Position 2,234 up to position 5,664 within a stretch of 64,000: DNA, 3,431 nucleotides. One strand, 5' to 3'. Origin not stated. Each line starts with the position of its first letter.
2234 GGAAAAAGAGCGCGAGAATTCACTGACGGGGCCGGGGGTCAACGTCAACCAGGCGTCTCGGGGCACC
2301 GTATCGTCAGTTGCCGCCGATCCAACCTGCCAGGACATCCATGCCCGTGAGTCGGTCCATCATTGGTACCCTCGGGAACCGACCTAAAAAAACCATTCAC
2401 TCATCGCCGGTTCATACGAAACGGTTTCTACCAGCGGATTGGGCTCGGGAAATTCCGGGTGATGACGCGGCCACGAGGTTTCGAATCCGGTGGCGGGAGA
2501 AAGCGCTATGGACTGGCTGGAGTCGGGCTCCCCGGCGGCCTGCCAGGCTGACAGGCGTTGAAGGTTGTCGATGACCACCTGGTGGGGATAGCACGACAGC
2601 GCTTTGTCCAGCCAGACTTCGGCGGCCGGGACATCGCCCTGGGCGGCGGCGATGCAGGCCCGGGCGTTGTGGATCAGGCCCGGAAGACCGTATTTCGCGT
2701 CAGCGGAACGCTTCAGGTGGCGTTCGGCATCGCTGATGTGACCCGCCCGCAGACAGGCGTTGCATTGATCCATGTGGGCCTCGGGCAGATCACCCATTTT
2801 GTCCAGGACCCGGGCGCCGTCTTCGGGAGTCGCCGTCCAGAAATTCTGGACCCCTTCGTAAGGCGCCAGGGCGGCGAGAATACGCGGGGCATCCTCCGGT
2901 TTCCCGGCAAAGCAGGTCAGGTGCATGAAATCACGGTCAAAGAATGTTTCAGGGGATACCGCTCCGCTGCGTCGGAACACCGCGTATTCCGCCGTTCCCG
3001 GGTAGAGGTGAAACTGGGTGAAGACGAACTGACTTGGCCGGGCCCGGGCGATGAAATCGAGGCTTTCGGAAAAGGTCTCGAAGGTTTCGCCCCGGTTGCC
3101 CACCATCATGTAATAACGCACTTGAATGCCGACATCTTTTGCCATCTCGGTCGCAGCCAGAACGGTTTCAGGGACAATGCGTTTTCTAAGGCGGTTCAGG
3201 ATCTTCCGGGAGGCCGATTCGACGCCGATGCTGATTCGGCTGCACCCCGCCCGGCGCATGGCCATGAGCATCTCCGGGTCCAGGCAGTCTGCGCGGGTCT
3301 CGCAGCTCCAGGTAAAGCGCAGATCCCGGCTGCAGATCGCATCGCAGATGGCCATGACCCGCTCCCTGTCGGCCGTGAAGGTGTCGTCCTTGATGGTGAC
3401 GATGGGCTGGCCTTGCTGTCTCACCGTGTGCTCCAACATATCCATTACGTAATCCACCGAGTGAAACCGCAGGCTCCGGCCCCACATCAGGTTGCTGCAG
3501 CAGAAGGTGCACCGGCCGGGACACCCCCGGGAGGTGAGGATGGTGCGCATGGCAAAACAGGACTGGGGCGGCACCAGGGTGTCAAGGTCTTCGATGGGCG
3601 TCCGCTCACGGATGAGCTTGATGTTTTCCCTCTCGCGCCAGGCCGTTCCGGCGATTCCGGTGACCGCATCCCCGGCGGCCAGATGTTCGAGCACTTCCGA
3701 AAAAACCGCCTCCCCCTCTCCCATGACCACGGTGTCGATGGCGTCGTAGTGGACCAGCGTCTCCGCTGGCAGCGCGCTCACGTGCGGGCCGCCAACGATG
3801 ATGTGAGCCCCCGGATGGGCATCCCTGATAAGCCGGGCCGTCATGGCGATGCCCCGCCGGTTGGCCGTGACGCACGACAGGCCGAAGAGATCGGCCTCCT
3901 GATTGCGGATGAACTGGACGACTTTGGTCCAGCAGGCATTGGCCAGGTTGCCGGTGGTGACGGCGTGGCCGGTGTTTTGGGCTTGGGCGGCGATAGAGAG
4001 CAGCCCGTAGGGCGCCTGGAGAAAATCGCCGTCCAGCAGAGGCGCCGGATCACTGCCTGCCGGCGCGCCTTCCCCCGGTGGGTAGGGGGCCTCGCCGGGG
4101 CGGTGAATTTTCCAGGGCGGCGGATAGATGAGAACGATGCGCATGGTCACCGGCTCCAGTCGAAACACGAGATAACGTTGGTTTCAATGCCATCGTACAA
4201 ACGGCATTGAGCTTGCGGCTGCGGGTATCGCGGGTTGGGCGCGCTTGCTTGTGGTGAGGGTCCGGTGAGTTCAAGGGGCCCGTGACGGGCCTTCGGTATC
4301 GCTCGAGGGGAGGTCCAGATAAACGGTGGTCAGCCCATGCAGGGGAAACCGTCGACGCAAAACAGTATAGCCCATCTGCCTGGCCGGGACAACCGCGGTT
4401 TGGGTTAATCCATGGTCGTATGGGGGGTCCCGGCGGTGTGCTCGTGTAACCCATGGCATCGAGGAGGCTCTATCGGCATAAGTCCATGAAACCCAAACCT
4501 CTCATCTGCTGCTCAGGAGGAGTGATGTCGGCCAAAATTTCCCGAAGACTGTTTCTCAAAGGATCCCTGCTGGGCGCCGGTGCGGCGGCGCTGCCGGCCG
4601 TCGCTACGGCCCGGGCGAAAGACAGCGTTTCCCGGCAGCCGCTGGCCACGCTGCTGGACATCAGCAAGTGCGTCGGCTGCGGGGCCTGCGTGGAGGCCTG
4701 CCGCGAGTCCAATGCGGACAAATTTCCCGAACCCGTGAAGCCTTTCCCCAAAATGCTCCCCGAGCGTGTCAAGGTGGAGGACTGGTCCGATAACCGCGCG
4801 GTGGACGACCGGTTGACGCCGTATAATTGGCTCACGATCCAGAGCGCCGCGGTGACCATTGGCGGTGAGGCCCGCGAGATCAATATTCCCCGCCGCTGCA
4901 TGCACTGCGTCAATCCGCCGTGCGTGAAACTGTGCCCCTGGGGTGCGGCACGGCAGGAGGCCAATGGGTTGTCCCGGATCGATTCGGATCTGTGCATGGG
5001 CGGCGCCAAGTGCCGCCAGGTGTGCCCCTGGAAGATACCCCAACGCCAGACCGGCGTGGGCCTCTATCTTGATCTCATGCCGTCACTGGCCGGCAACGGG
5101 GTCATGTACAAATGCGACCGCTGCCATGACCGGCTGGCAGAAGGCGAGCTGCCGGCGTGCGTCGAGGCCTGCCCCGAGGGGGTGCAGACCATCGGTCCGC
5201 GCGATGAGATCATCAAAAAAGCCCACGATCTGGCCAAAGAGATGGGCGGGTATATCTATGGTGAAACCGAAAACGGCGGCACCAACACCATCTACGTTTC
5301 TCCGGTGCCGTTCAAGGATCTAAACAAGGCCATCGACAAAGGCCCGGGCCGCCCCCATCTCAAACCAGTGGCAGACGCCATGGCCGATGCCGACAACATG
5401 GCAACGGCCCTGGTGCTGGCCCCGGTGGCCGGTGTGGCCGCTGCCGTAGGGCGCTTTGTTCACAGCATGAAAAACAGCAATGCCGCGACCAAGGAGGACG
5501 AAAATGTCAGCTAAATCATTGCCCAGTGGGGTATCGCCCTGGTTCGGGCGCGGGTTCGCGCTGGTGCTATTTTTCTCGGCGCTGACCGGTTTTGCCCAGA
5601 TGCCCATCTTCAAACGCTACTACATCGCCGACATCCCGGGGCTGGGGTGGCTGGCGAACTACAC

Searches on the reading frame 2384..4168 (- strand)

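Call 40: search_protein_families(library=pfam, proteins=[window:2384-4168:-], max_evalue=0.0001)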
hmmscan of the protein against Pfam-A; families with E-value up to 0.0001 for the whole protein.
window:2384-4168:- (594 aa): 3 families
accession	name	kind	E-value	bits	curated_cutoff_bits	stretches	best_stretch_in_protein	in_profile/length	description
PF04055.27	Radical_SAM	-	2.9e-24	86.6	29.5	1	211-373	2-166/166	Radical SAM superfamily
PF02310.24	B12-binding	-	4.5e-20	72.1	32.1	1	53-159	14-120/121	B12 binding domain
PF07719.23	TPR_2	-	2.1e-05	24.7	27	0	499-529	3-33/34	Tetratricopeptide repeat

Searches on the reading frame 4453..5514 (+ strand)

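Call 40: search_protein_families(library=pfam, proteins=[window:4453-5514:+], max_evalue=0.0001)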
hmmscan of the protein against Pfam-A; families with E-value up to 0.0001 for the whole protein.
window:4453-5514:+ (353 aa): 8 families
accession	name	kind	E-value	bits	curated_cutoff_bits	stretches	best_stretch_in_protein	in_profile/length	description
PF12838.12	Fer4_7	-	1.5e-19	70.6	27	1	72-165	1-52/52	4Fe-4S dicluster domain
PF13247.11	Fer4_11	-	1.2e-14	54.7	26.2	1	145-248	6-98/100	4Fe-4S dicluster domain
PF13237.11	Fer4_10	-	8.1e-13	48.5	25.5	1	175-241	3-53/53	4Fe-4S dicluster domain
PF13187.11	Fer4_9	-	2.4e-08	34.3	27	0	65-85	34-49/52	4Fe-4S dicluster domain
PF00037.32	Fer4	-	2.8e-07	30.5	21.1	0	69-83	4-18/24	4Fe-4S binding domain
PF12797.12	Fer4_2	-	1.2e-06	28.5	24.5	1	67-83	4-20/22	4Fe-4S binding domain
PF12798.12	Fer4_3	-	2.1e-06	28.6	27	0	73-84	1-12/15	4Fe-4S binding domain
PF14697.11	Fer4_21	-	2.2e-06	28.1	35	0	148-192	7-52/59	4Fe-4S dicluster domain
